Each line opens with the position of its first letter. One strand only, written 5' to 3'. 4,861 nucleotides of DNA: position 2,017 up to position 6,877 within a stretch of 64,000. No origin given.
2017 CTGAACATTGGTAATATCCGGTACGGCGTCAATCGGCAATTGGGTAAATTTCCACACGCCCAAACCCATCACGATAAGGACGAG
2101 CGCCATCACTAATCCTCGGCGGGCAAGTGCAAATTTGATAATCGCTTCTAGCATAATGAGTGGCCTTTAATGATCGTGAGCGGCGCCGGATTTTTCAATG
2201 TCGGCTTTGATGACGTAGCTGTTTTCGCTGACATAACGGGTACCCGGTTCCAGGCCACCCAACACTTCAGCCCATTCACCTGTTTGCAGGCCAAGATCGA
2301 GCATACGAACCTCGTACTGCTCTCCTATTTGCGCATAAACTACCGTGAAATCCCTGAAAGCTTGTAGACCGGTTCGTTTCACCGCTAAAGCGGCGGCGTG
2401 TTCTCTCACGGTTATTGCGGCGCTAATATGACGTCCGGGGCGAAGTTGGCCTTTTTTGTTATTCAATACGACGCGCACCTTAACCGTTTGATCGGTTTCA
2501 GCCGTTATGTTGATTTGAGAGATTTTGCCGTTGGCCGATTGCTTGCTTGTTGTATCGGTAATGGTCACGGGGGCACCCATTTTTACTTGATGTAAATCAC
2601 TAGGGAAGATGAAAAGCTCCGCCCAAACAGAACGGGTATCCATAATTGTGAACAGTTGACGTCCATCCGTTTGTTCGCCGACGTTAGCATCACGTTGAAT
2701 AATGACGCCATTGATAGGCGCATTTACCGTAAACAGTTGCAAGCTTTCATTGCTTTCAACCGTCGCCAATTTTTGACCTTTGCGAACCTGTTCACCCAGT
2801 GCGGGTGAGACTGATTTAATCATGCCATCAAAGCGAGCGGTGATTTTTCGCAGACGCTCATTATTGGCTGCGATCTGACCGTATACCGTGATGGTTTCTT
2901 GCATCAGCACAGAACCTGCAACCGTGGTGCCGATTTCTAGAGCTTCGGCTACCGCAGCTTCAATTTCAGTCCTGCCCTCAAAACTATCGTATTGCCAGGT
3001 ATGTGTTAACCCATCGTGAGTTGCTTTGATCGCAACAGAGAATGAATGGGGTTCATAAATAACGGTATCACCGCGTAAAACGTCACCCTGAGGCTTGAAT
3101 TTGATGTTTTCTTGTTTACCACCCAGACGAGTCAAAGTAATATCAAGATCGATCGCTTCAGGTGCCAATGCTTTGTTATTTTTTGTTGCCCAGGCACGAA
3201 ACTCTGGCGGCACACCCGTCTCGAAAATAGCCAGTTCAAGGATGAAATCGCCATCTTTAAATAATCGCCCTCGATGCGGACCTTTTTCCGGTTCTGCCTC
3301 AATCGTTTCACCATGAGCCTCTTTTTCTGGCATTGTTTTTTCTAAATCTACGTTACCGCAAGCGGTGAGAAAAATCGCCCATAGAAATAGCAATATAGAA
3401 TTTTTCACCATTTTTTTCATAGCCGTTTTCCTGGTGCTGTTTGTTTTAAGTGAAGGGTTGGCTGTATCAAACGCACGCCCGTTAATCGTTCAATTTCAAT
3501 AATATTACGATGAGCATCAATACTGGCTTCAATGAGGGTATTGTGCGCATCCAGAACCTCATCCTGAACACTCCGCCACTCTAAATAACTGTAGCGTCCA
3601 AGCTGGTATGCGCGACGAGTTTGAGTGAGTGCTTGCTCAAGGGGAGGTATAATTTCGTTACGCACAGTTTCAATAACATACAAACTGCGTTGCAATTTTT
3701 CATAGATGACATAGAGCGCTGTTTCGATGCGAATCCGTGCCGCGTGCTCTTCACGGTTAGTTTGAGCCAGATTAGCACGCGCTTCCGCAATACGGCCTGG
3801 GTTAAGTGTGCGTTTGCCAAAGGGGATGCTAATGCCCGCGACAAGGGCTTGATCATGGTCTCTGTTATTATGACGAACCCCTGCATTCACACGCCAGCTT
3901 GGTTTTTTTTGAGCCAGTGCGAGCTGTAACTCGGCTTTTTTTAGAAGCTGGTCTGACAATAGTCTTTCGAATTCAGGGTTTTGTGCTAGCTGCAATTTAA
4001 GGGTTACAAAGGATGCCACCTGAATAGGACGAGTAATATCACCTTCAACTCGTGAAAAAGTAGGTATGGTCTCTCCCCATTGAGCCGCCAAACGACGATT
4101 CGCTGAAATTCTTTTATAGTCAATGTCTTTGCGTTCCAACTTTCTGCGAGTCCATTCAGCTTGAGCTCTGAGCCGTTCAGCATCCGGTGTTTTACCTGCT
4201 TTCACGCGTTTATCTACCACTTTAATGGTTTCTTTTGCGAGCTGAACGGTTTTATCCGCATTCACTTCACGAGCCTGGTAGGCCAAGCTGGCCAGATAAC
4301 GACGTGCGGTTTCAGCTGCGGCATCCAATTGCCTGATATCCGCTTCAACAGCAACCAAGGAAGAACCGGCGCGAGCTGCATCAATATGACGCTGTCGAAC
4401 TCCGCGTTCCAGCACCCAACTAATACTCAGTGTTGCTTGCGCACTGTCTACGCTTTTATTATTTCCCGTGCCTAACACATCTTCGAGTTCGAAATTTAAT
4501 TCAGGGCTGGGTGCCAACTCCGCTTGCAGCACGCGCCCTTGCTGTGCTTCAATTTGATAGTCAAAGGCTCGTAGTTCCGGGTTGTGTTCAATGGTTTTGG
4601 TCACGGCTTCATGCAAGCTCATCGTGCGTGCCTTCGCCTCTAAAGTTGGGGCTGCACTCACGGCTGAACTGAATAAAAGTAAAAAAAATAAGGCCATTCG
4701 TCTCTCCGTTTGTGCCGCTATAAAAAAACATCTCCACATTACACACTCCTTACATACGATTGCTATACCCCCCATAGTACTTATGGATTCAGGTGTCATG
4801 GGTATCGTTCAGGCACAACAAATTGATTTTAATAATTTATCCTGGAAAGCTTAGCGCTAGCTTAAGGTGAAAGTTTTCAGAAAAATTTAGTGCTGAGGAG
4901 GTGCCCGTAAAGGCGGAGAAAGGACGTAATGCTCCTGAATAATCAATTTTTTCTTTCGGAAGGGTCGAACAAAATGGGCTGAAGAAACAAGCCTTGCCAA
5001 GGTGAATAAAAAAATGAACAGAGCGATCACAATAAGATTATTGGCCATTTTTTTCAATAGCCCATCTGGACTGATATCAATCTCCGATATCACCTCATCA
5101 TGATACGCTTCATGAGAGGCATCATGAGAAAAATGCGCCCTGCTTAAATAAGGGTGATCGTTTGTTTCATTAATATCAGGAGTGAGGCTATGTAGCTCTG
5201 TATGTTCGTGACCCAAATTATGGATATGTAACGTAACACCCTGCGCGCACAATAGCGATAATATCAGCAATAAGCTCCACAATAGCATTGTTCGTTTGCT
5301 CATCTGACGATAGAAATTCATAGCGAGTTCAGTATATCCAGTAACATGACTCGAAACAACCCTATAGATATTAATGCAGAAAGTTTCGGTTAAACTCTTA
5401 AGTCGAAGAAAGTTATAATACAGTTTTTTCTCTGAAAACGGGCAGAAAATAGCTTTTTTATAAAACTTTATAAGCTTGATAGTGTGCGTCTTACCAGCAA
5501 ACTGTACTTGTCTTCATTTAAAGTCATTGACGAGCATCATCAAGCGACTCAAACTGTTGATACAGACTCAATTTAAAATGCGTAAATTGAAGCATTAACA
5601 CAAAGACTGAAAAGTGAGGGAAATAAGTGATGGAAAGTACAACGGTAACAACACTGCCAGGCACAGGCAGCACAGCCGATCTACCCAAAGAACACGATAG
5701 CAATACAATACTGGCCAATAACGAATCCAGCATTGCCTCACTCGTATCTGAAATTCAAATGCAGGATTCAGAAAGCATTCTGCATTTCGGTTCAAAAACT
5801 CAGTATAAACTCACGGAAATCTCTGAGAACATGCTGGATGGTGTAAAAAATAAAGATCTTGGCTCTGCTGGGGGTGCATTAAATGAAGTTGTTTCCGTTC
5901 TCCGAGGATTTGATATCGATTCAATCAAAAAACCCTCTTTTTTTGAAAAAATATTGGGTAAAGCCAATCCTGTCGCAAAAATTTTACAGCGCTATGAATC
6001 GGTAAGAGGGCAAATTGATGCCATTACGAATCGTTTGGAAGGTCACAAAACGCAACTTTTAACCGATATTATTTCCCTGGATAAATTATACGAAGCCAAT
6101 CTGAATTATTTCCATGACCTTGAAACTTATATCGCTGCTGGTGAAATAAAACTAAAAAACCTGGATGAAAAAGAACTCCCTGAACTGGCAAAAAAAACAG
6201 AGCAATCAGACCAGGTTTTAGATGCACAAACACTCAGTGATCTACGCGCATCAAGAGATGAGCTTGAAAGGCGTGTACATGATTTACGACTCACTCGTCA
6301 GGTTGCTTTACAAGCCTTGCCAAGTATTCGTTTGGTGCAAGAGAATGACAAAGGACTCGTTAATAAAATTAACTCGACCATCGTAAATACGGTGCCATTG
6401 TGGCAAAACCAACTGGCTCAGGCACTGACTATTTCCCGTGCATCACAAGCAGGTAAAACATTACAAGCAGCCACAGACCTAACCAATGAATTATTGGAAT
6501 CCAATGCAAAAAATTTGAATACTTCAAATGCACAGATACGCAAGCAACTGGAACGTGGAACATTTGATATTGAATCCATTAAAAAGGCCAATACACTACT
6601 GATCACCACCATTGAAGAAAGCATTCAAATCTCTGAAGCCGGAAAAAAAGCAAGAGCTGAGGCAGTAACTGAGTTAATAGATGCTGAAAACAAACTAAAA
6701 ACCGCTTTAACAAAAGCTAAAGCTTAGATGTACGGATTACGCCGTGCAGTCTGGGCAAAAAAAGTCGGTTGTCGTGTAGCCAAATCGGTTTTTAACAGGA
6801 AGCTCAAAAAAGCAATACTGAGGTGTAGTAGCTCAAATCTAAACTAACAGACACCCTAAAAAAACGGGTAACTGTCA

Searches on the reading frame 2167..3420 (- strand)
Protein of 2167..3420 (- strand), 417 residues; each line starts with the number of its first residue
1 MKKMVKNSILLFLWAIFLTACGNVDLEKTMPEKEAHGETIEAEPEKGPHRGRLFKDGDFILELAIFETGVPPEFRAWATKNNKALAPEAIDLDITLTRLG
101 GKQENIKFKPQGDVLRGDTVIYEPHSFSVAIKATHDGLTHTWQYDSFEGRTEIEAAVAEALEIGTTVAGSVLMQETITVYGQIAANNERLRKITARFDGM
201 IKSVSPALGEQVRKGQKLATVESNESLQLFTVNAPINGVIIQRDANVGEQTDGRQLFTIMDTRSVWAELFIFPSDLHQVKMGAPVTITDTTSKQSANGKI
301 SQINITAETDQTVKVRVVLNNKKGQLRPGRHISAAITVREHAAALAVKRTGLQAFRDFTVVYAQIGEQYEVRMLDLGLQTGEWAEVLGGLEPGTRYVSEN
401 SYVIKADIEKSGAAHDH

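Call 15: search_protein_families(library=ncbifam, proteins=[window:2167-3420:-], max_evalue=1e-10)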
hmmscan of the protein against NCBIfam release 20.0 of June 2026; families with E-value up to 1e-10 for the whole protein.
window:2167-3420:- (417 aa): 4 families
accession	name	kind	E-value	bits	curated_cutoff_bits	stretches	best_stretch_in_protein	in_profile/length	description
NF045680.1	DiMtlExpIhpB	equivalog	5.5e-59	199.8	450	1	139-416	47-326/326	divalent metal ion exporter adaptor subunit IhpB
TIGR00999.1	8a0102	subfamily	2.6e-32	112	319.3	1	231-405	94-271/271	CzcB/NccB family metal efflux transporter periplasmic adaptor subunit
TIGR01730.1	RND_mfp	subfamily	4.4e-24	85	94.9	1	227-399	132-308/322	efflux RND transporter periplasmic adaptor subunit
TIGR00998.1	8a0101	subfamily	2.8e-11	43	390.8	0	226-306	201-284/334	EmrA/EmrK family multidrug efflux transporter periplasmic adaptor subunit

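Call 67: find_encoding_contigs(protein=window:2167-3420:-, flank=10000, max_places=3)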
Protein window:2167-3420:- (417 aa): 6 contigs read that carry it; 3 places shown.
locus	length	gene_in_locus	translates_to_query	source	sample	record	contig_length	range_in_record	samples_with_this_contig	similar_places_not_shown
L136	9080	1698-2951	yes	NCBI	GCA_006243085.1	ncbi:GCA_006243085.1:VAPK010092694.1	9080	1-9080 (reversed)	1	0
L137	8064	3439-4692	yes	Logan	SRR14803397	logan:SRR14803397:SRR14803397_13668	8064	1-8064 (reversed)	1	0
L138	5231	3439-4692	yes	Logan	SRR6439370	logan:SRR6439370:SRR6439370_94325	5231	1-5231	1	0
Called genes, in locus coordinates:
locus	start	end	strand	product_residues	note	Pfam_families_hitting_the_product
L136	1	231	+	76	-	?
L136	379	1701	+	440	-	PF02321:OEP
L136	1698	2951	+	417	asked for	PF25971:CzcB_N, PF25917:BSH_RND (faint), PF25919:BSH_CusB (weak), PF25973:BSH_CzcB, PF25954:Beta-barrel_RND_2, PF25975:CzcB_C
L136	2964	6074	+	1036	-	PF00873:ACR_tran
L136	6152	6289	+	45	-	-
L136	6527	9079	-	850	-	?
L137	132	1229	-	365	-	PF05816:TelA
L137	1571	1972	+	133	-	-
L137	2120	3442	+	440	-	PF02321:OEP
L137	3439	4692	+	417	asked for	PF25971:CzcB_N, PF25917:BSH_RND (faint), PF25919:BSH_CusB (weak), PF25973:BSH_CzcB, PF25954:Beta-barrel_RND_2, PF25975:CzcB_C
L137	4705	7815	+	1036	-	PF00873:ACR_tran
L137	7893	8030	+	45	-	-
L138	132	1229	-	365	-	PF05816:TelA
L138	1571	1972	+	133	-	-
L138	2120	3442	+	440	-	PF02321:OEP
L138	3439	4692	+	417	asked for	PF25971:CzcB_N, PF25917:BSH_RND (faint), PF25919:BSH_CusB (weak), PF25973:BSH_CzcB, PF25954:Beta-barrel_RND_2, PF25975:CzcB_C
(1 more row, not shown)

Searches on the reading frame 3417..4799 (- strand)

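Call 15: search_protein_families(library=ncbifam, proteins=[window:3417-4799:-], max_evalue=1e-10)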
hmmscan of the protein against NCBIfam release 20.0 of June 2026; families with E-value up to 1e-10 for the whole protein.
window:3417-4799:- (460 aa): 2 families
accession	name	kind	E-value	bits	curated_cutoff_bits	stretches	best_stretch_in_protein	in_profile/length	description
NF045679.1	DiMtlExpIhpA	equivalog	1.2e-46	159.3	650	1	35-442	10-414/424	divalent metal ion exporter subunit IhpA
TIGR01845.1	outer_NodT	subfamily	7.3e-11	41.5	210.05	0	62-247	59-254/460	efflux transporter outer membrane subunit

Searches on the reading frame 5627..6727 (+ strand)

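Call 15: search_protein_families(library=ncbifam, proteins=[window:5627-6727:+], max_evalue=1e-10)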
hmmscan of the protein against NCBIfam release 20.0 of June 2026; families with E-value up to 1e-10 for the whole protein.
window:5627-6727:+ (366 aa): 0 families

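Call 68: search_protein_families(library=pfam, proteins=[window:5627-6727:+], max_evalue=0.001)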
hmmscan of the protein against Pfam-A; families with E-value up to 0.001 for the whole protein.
window:5627-6727:+ (366 aa): 1 family
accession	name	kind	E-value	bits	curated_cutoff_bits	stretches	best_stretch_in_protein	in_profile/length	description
PF05816.16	TelA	-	7e-106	354.5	30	1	38-362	3-331/332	Toxic anion resistance protein (TelA)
